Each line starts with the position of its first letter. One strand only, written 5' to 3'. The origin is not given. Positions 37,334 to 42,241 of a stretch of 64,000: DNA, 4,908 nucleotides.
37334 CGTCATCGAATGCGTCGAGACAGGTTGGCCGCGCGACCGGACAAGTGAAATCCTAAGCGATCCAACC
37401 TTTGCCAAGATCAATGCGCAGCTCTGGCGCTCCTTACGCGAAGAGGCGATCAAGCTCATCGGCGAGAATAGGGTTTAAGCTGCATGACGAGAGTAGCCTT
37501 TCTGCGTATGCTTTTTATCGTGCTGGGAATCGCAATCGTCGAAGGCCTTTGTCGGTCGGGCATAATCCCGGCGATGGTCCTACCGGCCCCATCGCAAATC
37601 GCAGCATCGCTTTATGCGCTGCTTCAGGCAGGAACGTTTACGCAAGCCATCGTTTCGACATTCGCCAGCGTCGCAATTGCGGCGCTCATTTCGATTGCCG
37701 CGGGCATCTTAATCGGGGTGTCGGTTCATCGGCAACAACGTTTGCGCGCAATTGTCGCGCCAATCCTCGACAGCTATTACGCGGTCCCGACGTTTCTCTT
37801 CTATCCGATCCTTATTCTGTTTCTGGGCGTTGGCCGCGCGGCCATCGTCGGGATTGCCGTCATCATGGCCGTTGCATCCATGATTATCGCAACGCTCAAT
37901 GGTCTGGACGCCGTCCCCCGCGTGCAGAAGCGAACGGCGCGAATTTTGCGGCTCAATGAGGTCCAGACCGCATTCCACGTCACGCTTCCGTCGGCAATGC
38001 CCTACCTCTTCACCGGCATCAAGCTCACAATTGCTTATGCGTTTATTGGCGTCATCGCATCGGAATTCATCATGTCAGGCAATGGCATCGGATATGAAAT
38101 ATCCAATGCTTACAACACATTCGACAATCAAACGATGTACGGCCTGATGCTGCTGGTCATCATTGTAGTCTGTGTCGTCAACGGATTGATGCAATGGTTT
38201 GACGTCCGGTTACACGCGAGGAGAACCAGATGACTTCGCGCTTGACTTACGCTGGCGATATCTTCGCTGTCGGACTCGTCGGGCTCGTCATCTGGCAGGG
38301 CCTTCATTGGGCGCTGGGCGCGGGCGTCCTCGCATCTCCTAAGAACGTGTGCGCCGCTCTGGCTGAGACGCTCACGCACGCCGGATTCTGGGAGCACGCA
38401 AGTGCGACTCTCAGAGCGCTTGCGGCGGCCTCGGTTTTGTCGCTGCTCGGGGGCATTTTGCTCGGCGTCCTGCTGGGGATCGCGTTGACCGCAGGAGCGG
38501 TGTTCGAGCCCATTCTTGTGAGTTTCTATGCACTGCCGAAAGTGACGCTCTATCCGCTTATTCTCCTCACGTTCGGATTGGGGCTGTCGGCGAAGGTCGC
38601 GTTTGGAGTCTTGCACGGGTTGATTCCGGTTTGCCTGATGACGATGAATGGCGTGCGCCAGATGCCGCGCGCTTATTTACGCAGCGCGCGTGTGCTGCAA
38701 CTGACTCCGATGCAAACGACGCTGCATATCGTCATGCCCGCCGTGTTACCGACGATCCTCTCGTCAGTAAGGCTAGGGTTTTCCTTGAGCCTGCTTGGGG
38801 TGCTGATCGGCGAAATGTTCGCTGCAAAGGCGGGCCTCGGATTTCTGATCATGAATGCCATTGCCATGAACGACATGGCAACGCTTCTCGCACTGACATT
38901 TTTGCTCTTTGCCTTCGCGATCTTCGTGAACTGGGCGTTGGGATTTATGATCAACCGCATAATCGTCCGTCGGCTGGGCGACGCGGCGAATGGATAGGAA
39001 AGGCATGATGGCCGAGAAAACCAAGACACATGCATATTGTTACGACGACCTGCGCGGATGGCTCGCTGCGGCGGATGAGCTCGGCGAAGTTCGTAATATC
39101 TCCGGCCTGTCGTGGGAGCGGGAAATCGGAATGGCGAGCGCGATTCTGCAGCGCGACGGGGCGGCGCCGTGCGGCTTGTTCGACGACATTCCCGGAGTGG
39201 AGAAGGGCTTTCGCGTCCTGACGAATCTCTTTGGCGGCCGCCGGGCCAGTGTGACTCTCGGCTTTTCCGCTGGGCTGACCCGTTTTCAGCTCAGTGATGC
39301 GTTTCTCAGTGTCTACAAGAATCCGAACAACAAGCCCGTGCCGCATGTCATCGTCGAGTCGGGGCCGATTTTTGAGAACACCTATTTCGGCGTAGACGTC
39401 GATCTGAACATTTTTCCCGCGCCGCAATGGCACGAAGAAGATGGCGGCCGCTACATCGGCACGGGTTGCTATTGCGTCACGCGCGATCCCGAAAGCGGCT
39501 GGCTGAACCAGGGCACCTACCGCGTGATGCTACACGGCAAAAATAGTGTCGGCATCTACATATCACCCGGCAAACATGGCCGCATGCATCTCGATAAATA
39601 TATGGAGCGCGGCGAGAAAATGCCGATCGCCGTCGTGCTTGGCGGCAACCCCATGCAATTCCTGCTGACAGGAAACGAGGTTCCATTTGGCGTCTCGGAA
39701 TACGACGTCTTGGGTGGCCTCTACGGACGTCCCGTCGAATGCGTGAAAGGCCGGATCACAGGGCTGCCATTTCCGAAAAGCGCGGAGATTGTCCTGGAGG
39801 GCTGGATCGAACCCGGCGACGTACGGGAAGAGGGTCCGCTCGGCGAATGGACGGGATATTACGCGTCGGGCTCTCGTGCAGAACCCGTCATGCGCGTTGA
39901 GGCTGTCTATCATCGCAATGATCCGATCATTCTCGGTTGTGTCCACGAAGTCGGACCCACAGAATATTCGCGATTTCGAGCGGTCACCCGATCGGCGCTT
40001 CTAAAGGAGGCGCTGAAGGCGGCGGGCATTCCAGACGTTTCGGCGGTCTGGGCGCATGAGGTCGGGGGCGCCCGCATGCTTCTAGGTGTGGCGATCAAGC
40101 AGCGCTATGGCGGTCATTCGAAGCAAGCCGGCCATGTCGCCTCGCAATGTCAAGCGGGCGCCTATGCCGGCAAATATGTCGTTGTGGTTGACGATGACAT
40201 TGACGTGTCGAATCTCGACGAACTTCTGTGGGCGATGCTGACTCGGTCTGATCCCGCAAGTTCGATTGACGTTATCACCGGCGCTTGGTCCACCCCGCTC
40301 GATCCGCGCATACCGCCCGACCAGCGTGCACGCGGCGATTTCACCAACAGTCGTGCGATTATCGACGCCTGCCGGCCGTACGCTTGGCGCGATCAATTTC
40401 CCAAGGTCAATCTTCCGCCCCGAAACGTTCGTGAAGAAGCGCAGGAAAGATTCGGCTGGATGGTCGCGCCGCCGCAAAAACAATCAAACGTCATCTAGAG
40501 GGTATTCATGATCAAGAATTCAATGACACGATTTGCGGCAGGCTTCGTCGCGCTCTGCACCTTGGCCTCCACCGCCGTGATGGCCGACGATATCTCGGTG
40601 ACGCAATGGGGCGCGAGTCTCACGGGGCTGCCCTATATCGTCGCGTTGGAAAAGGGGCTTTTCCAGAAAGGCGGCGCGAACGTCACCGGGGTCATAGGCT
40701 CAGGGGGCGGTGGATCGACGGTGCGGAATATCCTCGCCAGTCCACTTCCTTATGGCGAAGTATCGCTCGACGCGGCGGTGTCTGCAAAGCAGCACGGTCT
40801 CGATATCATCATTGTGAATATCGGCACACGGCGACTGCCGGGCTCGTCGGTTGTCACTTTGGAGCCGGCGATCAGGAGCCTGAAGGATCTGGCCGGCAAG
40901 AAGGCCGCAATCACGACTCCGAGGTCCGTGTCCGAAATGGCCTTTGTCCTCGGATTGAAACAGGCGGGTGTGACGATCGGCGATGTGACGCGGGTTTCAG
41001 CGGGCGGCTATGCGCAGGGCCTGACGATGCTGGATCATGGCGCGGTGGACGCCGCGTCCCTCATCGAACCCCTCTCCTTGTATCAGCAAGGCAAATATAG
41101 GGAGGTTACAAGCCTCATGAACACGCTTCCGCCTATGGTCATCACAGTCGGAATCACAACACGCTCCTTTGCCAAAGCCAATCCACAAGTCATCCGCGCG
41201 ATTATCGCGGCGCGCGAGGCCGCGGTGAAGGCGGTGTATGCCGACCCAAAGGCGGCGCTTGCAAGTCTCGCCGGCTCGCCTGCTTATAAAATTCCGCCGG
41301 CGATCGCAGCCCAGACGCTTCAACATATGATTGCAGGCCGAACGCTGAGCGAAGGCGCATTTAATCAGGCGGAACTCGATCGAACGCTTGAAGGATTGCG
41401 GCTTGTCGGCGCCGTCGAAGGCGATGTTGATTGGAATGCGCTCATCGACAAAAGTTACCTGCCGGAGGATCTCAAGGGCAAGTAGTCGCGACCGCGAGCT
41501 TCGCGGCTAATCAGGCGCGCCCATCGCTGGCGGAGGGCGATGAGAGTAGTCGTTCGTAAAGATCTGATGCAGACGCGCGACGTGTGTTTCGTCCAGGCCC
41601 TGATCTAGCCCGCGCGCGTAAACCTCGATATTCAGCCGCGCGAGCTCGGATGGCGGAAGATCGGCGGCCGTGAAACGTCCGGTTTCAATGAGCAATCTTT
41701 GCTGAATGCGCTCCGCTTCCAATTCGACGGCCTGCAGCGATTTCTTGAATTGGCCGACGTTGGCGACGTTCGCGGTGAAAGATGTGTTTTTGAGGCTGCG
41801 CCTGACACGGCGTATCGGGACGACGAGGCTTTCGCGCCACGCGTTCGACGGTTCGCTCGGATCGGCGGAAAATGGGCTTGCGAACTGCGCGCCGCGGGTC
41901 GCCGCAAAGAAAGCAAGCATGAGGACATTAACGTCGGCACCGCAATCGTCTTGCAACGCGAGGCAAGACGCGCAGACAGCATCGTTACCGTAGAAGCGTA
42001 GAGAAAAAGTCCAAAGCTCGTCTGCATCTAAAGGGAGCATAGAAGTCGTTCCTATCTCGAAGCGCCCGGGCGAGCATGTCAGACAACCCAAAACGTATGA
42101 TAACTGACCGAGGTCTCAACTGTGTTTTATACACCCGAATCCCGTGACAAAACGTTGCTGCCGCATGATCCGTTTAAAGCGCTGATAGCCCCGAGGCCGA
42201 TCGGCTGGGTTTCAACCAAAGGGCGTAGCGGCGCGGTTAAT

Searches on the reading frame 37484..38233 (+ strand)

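Call 9: search_protein_families(library=pfam, proteins=[window:37484-38233:+], max_evalue=0.00001)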
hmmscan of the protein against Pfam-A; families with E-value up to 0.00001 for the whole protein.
window:37484-38233:+ (249 aa): 1 family
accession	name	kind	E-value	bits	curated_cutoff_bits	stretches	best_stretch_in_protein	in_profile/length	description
PF00528.27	BPD_transp_1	-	2.7e-29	102.6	26.4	1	71-246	2-181/184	Binding-protein-dependent transport system inner membrane component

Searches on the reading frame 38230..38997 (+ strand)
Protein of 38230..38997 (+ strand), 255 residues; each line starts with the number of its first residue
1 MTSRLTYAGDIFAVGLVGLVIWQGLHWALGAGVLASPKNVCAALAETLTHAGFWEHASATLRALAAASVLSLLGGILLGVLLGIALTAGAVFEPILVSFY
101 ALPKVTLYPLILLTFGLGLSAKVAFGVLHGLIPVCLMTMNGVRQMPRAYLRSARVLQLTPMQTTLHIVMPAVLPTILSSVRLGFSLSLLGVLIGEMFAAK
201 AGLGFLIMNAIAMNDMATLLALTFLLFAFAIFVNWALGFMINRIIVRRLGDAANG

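Call 9: search_protein_families(library=pfam, proteins=[window:38230-38997:+], max_evalue=0.00001)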
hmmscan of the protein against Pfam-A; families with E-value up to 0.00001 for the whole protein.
window:38230-38997:+ (255 aa): 1 family
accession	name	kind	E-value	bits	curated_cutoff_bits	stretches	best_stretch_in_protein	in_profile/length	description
PF00528.27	BPD_transp_1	-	9.9e-20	71.5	26.4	1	75-244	1-182/184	Binding-protein-dependent transport system inner membrane component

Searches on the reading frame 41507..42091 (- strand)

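Call 9: search_protein_families(library=pfam, proteins=[window:41507-42091:-], max_evalue=0.00001)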
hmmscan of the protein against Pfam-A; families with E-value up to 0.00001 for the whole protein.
window:41507-42091:- (194 aa): 1 family
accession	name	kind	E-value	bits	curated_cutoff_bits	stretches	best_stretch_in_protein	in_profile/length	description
PF09523.15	DUF2390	-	7.5e-25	87.8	25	1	25-134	1-106/106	Protein of unknown function (DUF2390)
